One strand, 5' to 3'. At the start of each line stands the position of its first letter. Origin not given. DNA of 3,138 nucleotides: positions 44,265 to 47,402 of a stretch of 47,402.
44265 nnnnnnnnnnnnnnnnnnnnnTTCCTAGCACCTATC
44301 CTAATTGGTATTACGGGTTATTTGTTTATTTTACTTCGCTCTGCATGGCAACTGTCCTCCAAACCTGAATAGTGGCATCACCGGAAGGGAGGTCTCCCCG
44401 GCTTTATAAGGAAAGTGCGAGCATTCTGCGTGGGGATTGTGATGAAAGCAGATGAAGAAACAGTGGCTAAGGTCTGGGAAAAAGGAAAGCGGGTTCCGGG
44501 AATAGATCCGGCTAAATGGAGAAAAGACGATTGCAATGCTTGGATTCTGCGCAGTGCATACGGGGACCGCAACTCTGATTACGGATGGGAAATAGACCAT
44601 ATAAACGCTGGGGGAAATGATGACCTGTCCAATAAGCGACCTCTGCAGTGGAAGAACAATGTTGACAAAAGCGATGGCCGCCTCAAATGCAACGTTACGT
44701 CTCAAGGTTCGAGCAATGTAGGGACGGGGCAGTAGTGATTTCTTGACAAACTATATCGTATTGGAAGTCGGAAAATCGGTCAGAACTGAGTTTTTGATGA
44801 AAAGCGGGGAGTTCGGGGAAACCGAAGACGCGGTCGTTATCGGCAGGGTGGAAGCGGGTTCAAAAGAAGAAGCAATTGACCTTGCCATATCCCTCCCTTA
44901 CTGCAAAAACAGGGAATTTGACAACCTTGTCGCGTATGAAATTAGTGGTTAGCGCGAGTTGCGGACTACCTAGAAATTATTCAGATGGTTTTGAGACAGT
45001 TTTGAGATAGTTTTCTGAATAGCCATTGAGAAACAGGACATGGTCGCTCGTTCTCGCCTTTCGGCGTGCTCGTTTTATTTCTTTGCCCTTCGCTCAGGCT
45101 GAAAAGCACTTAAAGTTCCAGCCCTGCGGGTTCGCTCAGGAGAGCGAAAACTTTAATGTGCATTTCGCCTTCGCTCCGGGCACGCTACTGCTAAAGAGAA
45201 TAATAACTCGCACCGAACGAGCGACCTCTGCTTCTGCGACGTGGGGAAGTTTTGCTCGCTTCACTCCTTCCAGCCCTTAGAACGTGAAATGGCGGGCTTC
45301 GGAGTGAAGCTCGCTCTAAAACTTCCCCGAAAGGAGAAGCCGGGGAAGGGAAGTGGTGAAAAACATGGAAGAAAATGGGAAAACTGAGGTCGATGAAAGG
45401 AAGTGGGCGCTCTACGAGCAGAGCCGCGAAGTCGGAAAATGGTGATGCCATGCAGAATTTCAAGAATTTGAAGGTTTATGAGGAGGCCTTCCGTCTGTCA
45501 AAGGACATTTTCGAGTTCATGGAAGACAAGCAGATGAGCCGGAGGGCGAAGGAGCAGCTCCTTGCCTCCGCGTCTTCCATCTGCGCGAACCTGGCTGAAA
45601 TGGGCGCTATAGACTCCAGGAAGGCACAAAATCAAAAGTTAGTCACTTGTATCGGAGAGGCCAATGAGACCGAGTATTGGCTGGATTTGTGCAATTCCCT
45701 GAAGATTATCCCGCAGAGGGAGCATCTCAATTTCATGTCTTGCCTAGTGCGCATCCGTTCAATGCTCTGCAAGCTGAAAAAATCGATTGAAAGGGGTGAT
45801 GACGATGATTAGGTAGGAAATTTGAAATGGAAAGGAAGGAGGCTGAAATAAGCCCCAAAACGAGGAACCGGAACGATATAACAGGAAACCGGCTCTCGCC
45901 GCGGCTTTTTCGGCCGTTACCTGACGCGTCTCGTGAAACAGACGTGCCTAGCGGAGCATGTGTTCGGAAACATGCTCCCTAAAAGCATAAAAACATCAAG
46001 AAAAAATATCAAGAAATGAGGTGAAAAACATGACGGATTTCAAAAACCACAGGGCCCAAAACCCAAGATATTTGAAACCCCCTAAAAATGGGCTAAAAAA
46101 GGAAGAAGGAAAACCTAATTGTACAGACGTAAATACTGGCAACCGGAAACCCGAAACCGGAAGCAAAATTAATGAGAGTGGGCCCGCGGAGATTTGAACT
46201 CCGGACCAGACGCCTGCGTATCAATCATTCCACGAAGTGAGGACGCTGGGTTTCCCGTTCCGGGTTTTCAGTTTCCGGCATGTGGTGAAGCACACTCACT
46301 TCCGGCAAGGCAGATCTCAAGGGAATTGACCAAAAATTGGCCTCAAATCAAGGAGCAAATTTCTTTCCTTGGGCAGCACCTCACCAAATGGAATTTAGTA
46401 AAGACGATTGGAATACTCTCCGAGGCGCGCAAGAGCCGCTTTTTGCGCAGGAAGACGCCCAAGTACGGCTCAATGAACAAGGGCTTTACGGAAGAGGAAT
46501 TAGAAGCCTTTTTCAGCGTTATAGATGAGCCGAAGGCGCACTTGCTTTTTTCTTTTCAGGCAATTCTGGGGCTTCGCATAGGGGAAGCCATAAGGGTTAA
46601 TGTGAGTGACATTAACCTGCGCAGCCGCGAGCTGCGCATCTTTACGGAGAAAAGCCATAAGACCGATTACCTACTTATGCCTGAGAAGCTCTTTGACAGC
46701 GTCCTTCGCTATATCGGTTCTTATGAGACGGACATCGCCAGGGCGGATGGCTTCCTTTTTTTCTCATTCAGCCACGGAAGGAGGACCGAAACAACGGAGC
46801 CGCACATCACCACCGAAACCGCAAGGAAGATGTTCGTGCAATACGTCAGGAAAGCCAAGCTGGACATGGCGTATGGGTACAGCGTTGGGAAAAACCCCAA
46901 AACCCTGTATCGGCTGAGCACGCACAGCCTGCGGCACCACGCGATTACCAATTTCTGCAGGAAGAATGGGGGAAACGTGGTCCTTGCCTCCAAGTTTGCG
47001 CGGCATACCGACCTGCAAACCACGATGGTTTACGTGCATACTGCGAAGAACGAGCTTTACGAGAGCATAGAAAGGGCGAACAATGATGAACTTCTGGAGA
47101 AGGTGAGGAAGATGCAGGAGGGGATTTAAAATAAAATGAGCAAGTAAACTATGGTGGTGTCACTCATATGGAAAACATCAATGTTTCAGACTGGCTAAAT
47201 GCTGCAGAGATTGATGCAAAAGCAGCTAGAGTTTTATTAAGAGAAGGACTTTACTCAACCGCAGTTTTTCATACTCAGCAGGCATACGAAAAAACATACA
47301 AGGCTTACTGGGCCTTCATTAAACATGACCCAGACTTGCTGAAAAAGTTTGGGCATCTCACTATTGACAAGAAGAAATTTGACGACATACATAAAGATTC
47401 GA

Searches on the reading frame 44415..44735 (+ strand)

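Call 3: search_protein_families(library=pfam, proteins=[window:44415-44735:+], max_evalue=1)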
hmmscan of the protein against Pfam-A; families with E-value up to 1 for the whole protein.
window:44415-44735:+ (106 aa): 0 families

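Call 4: search_protein_families(library=padloc, proteins=[window:44415-44735:+], max_evalue=1)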
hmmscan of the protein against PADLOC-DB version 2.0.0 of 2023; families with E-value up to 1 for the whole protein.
window:44415-44735:+ (106 aa): 0 families

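Call 5: search_protein_families(library=ncbifam, proteins=[window:44415-44735:+], max_evalue=1)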
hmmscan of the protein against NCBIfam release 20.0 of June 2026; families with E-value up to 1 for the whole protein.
window:44415-44735:+ (106 aa): 0 families

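Call 6: search_protein_families(library=phrogs, proteins=[window:44415-44735:+], max_evalue=1)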
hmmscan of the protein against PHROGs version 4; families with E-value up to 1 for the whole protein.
window:44415-44735:+ (106 aa): 1 family
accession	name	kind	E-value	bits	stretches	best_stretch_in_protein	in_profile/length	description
phrog_333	-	DNA, RNA and nucleotide metabolism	0.0067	17.6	1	44-78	40-71/138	HNH endonuclease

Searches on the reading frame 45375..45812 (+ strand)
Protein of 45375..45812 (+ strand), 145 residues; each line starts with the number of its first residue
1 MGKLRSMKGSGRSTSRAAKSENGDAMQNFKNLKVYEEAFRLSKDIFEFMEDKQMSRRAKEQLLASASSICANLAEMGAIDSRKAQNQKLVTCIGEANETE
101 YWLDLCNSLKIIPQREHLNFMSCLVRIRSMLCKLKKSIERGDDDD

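Call 3: search_protein_families(library=pfam, proteins=[window:45375-45812:+], max_evalue=1)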
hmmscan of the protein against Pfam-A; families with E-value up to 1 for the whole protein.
window:45375-45812:+ (145 aa): 1 family
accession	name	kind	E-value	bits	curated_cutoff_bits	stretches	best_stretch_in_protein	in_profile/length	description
PF05635.17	23S_rRNA_IVP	-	1.4e-18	67.5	33.8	1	30-131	1-104/106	23S rRNA-intervening sequence protein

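Call 4: search_protein_families(library=padloc, proteins=[window:45375-45812:+], max_evalue=1)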
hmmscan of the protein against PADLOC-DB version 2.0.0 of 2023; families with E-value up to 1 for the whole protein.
window:45375-45812:+ (145 aa): 0 families

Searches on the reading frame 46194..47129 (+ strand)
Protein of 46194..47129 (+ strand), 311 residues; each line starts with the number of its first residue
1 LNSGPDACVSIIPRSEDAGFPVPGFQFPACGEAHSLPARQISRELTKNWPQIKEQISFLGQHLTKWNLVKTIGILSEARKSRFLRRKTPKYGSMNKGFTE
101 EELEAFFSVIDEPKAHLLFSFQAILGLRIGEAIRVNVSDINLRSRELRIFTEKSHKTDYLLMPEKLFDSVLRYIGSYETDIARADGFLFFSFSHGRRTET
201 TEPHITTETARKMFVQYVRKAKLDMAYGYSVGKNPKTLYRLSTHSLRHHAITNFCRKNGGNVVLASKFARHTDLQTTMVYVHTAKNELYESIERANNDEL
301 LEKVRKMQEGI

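Call 3: search_protein_families(library=pfam, proteins=[window:46194-47129:+], max_evalue=1)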
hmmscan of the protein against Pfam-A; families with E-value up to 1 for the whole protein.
window:46194-47129:+ (311 aa): 1 family
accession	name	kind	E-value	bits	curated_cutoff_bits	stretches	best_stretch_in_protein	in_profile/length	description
PF00589.27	Phage_integrase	-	9.5e-18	65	27.1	1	98-286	3-171/172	Phage integrase family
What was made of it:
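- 46194..47129 (+): Tyrosine recombinase int2, start of a second, tandem element. Pfam Phage_integrase E 9.5e-18 (call 3).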

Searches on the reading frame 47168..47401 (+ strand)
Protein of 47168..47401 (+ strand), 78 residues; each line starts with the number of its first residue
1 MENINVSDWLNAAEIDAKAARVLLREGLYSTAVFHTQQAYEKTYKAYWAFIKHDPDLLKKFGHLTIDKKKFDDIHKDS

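Call 101: search_solved_structures(query=window:47168-47401:+, max_evalue=1)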
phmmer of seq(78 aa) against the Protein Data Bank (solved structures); distinct sequences matched with E-value up to 1: 5.
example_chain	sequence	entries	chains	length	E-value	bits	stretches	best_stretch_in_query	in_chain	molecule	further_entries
1wol_A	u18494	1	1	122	0.0063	20.1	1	6-50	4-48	122aa long conserved hypothetical protein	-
1o3u_A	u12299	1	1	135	0.16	15.6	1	10-48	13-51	conserved hypothetical protein TM0613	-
3qkx_A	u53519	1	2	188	0.19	15.5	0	14-65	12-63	Uncharacterized HTH-type transcriptional regulator HI_0893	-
7drr_D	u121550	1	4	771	0.93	13.2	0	45-74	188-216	SspE protein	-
6jiv_D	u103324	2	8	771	0.94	13.2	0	45-74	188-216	SspE protein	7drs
